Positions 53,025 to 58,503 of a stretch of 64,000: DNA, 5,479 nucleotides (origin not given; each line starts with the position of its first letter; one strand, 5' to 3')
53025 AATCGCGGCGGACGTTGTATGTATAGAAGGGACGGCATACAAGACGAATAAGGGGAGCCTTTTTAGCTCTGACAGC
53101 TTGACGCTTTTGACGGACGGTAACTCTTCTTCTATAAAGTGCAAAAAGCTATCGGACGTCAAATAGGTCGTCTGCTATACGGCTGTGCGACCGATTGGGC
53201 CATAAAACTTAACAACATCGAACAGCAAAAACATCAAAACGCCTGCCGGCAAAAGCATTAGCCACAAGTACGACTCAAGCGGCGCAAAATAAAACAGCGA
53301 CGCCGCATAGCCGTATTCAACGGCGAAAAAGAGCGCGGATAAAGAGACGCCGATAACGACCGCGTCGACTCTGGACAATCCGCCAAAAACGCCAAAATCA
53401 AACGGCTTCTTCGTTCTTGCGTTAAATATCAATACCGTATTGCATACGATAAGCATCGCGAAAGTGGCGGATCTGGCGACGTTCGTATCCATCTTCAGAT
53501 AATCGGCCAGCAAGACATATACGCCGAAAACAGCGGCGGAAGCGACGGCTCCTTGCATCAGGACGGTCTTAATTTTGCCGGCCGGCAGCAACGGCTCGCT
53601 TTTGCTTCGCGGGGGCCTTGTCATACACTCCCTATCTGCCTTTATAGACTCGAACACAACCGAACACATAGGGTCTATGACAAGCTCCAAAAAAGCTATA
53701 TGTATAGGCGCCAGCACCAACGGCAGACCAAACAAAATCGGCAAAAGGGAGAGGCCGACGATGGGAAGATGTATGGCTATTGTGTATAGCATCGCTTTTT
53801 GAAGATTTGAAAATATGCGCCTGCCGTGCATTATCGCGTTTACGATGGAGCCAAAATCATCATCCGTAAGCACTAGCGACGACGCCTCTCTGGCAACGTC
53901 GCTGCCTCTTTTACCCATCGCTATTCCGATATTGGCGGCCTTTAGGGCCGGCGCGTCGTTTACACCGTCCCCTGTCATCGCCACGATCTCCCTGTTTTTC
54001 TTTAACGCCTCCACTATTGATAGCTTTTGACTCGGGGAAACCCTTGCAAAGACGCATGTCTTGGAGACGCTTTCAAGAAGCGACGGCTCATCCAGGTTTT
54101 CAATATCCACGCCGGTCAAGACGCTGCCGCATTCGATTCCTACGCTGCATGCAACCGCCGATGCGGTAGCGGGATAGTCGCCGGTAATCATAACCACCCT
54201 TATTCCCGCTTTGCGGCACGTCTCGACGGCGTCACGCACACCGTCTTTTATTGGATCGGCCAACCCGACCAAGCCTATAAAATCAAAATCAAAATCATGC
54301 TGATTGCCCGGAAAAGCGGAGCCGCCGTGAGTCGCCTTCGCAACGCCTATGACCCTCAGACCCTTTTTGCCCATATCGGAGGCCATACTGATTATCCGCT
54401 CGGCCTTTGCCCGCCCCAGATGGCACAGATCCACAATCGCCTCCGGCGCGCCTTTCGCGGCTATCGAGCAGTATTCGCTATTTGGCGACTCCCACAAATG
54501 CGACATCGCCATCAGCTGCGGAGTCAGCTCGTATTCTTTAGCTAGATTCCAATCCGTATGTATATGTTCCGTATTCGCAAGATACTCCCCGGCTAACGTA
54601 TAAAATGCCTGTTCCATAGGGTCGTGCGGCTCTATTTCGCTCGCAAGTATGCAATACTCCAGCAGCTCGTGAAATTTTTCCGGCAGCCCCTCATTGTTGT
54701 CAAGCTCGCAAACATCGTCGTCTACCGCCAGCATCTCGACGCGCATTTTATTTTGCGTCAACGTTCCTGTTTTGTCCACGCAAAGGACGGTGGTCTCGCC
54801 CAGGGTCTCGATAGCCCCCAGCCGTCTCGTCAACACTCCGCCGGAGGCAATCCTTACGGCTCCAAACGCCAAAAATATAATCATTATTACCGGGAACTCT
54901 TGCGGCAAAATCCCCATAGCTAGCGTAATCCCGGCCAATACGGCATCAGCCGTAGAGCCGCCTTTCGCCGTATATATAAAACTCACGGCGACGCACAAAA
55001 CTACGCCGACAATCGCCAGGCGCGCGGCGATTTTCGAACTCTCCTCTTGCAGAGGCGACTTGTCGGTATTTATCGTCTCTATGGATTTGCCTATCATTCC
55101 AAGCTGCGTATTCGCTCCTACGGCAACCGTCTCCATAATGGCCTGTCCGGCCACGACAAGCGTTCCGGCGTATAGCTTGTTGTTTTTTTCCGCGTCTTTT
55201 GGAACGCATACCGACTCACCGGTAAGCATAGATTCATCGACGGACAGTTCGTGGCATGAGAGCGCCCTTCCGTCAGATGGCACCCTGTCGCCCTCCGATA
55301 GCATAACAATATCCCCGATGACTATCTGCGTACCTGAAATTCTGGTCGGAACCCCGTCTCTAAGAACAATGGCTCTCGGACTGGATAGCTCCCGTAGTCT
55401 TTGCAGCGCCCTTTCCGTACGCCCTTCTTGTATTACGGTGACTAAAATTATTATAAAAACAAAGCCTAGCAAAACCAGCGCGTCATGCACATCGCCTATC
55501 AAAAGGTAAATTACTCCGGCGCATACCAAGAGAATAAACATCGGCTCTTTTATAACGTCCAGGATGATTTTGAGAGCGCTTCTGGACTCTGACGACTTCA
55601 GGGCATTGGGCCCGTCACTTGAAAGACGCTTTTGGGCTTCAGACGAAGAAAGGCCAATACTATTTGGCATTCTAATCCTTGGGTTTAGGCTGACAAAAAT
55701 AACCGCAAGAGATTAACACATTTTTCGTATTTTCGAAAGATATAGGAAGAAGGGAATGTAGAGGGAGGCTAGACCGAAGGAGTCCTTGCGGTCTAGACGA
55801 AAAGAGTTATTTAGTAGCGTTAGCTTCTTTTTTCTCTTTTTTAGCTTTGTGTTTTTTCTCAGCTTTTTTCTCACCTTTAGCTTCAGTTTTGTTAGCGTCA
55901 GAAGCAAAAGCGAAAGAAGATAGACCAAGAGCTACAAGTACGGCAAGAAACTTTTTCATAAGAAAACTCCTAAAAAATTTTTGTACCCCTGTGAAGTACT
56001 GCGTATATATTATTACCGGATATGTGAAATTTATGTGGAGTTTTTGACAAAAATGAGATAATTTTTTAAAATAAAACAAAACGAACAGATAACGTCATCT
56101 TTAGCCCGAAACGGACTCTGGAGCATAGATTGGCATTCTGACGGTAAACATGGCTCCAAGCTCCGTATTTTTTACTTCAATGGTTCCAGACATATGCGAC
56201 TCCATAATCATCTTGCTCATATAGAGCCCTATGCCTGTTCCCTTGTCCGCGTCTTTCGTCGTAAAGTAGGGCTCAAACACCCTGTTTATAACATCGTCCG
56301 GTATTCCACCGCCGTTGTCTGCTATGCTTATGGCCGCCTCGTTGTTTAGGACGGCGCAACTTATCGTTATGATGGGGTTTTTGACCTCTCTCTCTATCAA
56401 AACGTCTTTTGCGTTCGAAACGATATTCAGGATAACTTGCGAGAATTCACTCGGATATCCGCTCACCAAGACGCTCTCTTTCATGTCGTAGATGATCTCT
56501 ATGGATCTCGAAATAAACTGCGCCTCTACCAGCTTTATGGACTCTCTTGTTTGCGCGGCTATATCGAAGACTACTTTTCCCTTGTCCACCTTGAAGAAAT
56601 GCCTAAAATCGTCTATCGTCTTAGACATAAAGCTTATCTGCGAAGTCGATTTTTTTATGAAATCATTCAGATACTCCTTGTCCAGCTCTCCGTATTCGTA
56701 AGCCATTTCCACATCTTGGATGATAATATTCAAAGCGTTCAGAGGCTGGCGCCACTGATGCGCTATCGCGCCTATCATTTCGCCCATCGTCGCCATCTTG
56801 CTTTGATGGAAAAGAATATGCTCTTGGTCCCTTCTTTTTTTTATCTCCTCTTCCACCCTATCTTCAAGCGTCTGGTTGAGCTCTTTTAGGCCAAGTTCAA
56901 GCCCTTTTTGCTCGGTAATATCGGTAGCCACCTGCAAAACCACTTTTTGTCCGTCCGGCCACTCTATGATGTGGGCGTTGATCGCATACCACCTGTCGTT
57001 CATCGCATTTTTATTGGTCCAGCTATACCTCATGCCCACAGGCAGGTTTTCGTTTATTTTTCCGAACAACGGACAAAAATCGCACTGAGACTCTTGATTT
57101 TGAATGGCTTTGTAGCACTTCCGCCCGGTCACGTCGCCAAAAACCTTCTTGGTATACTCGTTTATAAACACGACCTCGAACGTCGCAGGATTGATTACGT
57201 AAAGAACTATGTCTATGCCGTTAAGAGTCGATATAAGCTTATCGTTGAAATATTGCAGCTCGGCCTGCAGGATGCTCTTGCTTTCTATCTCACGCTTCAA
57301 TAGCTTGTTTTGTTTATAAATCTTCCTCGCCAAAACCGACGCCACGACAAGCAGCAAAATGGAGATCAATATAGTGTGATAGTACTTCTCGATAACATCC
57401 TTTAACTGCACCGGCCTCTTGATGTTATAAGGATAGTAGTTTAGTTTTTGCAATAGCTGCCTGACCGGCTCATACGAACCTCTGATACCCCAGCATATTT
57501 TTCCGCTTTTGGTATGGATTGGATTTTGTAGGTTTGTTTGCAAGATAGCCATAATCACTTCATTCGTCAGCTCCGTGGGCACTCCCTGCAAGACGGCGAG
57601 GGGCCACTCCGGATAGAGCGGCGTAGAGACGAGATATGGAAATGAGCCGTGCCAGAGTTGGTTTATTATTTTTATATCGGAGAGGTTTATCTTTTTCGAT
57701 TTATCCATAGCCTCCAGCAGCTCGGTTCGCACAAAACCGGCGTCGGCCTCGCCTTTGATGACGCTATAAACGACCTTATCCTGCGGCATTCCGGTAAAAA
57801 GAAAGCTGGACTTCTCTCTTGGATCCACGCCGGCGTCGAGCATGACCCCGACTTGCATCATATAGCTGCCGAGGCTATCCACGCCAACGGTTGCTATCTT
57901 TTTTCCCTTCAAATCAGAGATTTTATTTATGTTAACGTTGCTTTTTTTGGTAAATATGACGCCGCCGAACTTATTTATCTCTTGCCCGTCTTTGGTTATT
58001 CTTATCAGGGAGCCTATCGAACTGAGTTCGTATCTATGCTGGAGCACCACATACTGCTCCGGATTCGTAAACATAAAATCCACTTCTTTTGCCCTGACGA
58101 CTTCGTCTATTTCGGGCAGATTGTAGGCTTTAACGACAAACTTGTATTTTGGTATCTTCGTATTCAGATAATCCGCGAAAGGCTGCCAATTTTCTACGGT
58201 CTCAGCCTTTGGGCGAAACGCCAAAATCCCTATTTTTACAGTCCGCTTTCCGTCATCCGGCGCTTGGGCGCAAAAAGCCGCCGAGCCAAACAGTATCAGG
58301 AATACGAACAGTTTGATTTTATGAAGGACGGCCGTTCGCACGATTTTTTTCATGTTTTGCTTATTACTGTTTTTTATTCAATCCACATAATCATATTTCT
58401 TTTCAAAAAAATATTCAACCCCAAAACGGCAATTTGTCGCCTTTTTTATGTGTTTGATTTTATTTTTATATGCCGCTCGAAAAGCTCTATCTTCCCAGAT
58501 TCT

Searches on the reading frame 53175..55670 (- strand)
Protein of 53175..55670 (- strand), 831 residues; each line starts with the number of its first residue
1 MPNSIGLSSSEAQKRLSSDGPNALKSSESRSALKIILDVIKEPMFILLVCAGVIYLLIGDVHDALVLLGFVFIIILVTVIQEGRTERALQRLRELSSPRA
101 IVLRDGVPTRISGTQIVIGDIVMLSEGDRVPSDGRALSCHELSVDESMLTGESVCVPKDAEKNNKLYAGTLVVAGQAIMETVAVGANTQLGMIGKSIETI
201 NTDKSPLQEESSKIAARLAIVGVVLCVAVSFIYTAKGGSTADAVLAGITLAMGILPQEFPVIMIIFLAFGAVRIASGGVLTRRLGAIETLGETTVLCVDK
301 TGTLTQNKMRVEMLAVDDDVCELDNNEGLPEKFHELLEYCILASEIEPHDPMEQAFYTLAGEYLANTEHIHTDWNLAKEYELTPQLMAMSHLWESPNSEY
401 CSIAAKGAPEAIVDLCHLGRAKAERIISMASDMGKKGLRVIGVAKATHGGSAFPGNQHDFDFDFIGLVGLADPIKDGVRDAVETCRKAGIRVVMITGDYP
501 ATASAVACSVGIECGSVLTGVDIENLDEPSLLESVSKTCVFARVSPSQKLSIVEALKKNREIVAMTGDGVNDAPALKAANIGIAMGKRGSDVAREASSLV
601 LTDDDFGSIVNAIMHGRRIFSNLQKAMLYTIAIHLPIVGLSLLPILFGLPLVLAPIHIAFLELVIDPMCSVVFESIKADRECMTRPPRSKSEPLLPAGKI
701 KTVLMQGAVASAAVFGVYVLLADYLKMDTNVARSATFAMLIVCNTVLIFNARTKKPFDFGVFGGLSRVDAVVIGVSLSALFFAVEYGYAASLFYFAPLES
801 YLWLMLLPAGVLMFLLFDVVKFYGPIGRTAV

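Call 67: search_protein_families(library=pfam, proteins=[window:53175-55670:-])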
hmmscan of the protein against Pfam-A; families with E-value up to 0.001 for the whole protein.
window:53175-55670:- (831 aa): 6 families
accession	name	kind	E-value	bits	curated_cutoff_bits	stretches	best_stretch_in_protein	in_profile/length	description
PF00122.25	E1-E2_ATPase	-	2.7e-42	144.8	28.1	1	95-275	2-179/181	E1-E2 ATPase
PF00689.26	Cation_ATPase_C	-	1.2e-27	97.3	27.3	1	650-822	1-174/175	Cation transporting ATPase, C-terminus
PF00702.32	Hydrolase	-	6.7e-20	72.7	26.4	1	295-580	3-191/191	haloacid dehalogenase-like hydrolase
PF00690.31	Cation_ATPase_N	-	9.6e-11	41.6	20.4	1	6-54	20-68/69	Cation transporter/ATPase, N-terminus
PF08282.18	Hydrolase_3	-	1.1e-05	25.7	20.9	1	552-613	195-255/255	haloacid dehalogenase-like hydrolase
PF13246.12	Cation_ATPase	-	0.00066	20.1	21.7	0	350-416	22-88/91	Cation transport ATPase (P-type)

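Call 68: search_protein_families(library=ncbifam, proteins=[window:53175-55670:-])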
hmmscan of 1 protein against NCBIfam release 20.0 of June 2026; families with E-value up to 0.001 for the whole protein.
window:53175-55670:- (831 aa): 23 families
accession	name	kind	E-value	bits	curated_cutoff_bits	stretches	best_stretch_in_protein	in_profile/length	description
TIGR01522.1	ATPase-IIA2_Ca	equivalog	4.3e-132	441.6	798.3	1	6-793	23-819/854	calcium-transporting P-type ATPase, PMR1-type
TIGR01647.1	ATPase-IIIA_H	equivalog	1.9e-111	373.6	615.5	1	6-780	1-751/755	plasma-membrane proton-efflux P-type ATPase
TIGR01116.1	ATPase-IIA1_Ca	equivalog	4.3e-111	372.4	703.4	2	403-823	397-797/799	calcium-translocating P-type ATPase, SERCA-type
TIGR01517.1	ATPase-IIB_Ca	equivalog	3.8e-106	356.2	507.05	1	5-818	54-874/882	calcium-translocating P-type ATPase, PMCA-type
TIGR01523.1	ATPase-IID_K-Na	equivalog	7.2e-97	325.1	645.05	3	350-700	459-836/997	potassium/sodium efflux P-type ATPase, fungal-type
TIGR01106.1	ATPase-IIC_X-K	subfamily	1.2e-95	321.3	946.1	3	516-719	637-844/997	Na,H/K antiporter P-type ATPase subunit alpha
TIGR01524.1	ATPase-IIIB_Mg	equivalog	3.1e-92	309.9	610.75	1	5-757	32-797/867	magnesium-translocating P-type ATPase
TIGR01494.1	ATPase_P-type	subfamily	1.6e-88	297.3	62.3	3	67-319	2-237/478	HAD-IC family P-type ATPase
NF011702.0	PRK15122.1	subfamily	8.2e-74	249.1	975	2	417-690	495-769/907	magnesium-translocating P-type ATPase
TIGR01525.1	ATPase-IB_hvy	subfamily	1.1e-72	245.7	346.25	2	46-514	3-427/560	heavy metal translocating P-type ATPase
TIGR01657.1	P-ATPase-V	hypoth_equivalog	9.1e-65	218.8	618.25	2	4-512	137-697/1055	ATP13A2 family polyamine export P-type ATPase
TIGR01511.1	ATPase-IB1_Cu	subfamily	2.1e-57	195.2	397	3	65-319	47-287/542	copper-translocating P-type ATPase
TIGR01512.1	ATPase-IB2_Cd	subfamily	4.1e-57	194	313.5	3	46-314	3-255/494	cadmium family heavy metal-translocating P-type ATPase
NF007952.0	PRK10671.1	equivalog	1e-43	149.6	1316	2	82-322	311-550/838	copper-exporting P-type ATPase CopA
NF008262.1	PRK11033.1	equivalog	1.5e-43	149.3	1005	3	47-316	181-448/731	zinc/cadmium/mercury/lead-transporting ATPase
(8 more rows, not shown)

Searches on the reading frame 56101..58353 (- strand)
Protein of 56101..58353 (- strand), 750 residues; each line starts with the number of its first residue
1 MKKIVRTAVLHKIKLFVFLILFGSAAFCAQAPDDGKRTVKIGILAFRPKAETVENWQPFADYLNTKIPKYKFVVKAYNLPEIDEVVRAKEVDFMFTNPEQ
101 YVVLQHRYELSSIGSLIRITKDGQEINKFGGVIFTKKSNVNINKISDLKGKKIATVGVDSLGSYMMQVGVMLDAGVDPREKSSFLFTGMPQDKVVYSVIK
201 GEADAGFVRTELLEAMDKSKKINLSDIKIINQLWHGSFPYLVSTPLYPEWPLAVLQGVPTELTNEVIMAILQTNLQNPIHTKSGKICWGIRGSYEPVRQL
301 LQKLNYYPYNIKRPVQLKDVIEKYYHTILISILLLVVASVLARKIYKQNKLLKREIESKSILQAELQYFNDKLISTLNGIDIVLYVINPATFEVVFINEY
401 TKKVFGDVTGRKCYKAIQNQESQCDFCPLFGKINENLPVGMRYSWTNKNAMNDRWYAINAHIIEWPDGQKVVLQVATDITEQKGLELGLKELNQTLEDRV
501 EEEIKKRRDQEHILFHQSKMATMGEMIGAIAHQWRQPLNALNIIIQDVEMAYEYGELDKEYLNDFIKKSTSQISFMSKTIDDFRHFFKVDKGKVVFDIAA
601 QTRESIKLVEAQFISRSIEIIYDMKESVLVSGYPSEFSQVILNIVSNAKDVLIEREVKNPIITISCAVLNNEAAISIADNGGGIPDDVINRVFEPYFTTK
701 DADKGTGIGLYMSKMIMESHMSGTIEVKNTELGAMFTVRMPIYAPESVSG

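Call 67: search_protein_families(library=pfam, proteins=[window:56101-58353:-])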
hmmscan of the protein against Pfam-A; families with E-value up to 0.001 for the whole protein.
window:56101-58353:- (750 aa): 3 families
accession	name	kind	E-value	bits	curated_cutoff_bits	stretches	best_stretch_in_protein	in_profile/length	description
PF12974.12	Phosphonate-bd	-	1.8e-38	132.7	27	1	41-275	1-218/242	ABC transporter, phosphonate, periplasmic substrate-binding protein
PF02518.31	HATPase_c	-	1.8e-17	64.2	26.4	1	634-742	3-109/111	Histidine kinase-, DNA gyrase B-, and HSP90-like ATPase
PF09084.16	NMT1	-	1.8e-05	25.2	20.5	1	85-224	37-165/216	NMT1/THI5 like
